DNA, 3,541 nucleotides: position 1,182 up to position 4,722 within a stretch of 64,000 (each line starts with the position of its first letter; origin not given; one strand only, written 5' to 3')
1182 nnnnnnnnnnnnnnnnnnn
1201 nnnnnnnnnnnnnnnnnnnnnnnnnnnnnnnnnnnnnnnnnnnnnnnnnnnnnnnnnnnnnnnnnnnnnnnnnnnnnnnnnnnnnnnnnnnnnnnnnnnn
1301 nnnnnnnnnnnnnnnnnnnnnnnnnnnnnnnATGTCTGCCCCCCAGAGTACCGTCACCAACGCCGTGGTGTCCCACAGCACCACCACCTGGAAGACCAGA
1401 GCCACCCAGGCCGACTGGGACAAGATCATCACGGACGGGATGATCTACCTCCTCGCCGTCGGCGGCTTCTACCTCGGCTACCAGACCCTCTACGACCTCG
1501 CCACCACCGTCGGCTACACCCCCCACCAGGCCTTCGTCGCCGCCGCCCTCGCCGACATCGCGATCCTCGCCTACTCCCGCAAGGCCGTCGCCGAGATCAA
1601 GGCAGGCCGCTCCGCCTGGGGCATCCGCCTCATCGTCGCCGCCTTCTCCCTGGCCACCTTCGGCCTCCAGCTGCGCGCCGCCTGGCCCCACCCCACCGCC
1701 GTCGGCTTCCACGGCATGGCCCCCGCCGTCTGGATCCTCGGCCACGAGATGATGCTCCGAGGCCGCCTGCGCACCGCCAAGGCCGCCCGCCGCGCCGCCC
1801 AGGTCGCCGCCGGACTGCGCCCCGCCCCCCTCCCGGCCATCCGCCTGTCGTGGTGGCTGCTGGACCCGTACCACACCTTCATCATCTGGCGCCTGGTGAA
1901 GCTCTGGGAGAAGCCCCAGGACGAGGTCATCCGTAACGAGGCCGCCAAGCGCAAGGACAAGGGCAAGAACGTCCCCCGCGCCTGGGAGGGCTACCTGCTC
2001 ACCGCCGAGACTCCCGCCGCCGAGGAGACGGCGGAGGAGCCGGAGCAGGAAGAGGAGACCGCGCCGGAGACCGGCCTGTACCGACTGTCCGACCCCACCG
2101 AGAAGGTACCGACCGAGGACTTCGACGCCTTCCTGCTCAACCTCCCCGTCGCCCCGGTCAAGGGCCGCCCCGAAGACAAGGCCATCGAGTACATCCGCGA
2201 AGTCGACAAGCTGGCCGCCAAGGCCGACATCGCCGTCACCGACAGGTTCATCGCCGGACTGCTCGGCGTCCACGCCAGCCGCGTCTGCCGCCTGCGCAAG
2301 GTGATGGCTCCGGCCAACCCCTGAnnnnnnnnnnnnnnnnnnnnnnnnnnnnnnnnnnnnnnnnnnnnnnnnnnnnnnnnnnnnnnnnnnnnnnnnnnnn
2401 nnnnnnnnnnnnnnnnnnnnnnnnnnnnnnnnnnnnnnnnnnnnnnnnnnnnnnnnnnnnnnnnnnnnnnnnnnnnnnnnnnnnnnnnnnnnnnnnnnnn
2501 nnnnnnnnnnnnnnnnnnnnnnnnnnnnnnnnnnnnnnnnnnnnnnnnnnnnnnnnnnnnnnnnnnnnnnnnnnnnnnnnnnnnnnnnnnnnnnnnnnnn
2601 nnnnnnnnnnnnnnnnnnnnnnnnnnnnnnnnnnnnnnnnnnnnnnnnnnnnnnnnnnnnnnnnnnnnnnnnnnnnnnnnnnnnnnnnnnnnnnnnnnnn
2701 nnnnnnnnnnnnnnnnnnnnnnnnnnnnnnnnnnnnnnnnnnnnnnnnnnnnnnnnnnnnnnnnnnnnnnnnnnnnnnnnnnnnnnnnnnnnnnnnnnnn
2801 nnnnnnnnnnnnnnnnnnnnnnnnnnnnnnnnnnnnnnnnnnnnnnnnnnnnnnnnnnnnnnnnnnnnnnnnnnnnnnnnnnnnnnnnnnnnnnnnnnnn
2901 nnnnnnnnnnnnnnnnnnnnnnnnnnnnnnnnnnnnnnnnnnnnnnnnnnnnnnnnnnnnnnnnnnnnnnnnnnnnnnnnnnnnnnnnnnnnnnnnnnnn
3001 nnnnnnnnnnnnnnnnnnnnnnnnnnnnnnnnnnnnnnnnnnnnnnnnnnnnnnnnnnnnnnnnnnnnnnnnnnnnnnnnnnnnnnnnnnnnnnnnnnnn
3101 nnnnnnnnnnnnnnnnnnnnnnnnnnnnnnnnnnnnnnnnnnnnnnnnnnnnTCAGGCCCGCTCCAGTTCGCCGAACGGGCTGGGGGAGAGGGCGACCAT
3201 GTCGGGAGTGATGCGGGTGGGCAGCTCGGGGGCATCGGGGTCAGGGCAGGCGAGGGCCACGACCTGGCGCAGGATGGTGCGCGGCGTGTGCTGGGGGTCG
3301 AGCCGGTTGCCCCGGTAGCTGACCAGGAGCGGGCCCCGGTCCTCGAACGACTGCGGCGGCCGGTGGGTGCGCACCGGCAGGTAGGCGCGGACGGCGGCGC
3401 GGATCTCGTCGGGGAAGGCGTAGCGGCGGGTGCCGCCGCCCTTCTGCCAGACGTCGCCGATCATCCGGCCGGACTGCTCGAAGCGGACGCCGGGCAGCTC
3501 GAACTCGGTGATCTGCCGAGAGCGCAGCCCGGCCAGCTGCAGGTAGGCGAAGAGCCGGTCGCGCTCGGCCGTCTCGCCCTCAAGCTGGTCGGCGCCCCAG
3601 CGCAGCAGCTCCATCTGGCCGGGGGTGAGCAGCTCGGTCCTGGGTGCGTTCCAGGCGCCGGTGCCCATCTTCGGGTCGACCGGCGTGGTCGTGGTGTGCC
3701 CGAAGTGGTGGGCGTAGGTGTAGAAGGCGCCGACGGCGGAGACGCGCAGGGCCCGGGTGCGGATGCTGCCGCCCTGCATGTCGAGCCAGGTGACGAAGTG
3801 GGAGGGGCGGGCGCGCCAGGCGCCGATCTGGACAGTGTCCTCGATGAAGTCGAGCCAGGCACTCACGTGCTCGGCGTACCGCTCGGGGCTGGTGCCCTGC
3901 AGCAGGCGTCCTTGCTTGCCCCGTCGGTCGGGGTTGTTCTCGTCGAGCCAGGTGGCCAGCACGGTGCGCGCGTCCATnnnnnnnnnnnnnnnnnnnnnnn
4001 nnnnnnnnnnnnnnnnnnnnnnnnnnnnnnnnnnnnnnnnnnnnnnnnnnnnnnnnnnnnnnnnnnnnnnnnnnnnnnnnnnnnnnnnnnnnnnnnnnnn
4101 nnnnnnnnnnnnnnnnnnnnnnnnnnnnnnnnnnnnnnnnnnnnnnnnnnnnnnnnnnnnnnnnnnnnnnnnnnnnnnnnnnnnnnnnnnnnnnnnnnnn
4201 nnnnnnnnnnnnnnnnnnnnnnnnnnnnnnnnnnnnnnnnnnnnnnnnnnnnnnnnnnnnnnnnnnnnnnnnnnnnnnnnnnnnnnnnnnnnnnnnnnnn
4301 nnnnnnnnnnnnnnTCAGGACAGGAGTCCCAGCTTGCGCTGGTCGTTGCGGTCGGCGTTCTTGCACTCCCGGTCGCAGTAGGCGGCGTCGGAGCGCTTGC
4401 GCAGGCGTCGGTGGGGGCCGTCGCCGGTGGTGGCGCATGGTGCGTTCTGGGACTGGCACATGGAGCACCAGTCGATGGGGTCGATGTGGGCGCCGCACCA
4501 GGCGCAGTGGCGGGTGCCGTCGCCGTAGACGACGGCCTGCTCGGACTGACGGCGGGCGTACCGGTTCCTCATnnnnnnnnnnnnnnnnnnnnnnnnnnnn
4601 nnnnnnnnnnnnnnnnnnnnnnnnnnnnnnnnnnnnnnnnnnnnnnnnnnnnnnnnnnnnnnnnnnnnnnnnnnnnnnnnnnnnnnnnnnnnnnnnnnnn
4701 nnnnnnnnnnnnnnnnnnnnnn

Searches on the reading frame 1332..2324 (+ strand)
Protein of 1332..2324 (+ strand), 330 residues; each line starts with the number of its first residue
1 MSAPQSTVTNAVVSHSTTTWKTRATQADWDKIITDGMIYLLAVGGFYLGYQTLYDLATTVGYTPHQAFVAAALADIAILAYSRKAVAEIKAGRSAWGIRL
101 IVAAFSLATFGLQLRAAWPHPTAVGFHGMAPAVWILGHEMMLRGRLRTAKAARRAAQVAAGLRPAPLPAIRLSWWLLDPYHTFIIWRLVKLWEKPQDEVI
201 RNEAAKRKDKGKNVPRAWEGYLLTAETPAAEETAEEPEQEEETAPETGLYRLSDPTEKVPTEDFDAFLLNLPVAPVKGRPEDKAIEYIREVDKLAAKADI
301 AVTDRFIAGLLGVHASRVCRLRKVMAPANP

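Call 16: search_protein_families(library=pfam, proteins=[window:1332-2324:+], max_evalue=0.01)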
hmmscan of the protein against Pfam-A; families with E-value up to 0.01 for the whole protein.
window:1332-2324:+ (330 aa): 1 family
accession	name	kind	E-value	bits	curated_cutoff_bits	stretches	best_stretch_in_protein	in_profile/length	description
PF10935.13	DUF2637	-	1.3e-12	48.4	22.8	1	38-194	7-156/161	Protein of unknown function (DUF2637)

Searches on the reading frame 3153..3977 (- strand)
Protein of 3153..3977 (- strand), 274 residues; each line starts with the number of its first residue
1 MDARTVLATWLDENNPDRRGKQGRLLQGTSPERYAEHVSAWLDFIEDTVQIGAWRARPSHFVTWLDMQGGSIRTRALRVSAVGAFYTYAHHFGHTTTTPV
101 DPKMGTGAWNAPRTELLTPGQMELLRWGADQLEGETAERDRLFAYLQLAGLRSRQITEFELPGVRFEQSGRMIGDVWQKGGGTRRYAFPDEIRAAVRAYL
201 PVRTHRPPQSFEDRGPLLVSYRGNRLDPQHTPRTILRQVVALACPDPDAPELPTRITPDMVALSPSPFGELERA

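Call 87: search_protein_families(library=padloc, proteins=[window:3153-3977:-], max_evalue=0.01)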
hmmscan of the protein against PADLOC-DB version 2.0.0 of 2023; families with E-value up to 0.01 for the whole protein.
window:3153-3977:- (274 aa): 0 families

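Call 96: search_protein_families(library=ncbifam, proteins=[window:3153-3977:-], max_evalue=0.01)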
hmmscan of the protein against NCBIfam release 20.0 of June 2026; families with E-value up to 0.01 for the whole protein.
window:3153-3977:- (274 aa): 4 families
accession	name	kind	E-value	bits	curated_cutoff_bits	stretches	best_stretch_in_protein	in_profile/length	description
TIGR02224.1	recomb_XerC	equivalog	8.5e-08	31.9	335.15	1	33-236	20-224/295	tyrosine recombinase XerC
TIGR02225.1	recomb_XerD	equivalog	8.3e-06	25.3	329.6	1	32-235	19-220/290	site-specific tyrosine recombinase XerD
NF001399.0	PRK00283.1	subfamily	0.0011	18.2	279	1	56-235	54-228/300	tyrosine recombinase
NF040815.2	recomb_XerA_Arch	equivalog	0.0018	17.9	220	1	32-230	18-195/263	site-specific tyrosine recombinase/integron integrase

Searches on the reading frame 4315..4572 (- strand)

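Call 16: search_protein_families(library=pfam, proteins=[window:4315-4572:-], max_evalue=0.01)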
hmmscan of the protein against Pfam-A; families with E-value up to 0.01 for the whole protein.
window:4315-4572:- (85 aa): 1 family
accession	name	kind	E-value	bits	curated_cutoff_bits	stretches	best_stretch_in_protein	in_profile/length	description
PF01753.24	zf-MYND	-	0.0012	19.3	22.7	0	23-75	1-32/39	MYND finger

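Call 87: search_protein_families(library=padloc, proteins=[window:4315-4572:-], max_evalue=0.01)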
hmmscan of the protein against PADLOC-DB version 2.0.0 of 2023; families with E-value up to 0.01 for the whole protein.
window:4315-4572:- (85 aa): 0 families

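Call 96: search_protein_families(library=ncbifam, proteins=[window:4315-4572:-], max_evalue=0.01)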
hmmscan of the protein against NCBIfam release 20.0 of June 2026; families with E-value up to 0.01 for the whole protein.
window:4315-4572:- (85 aa): 0 families
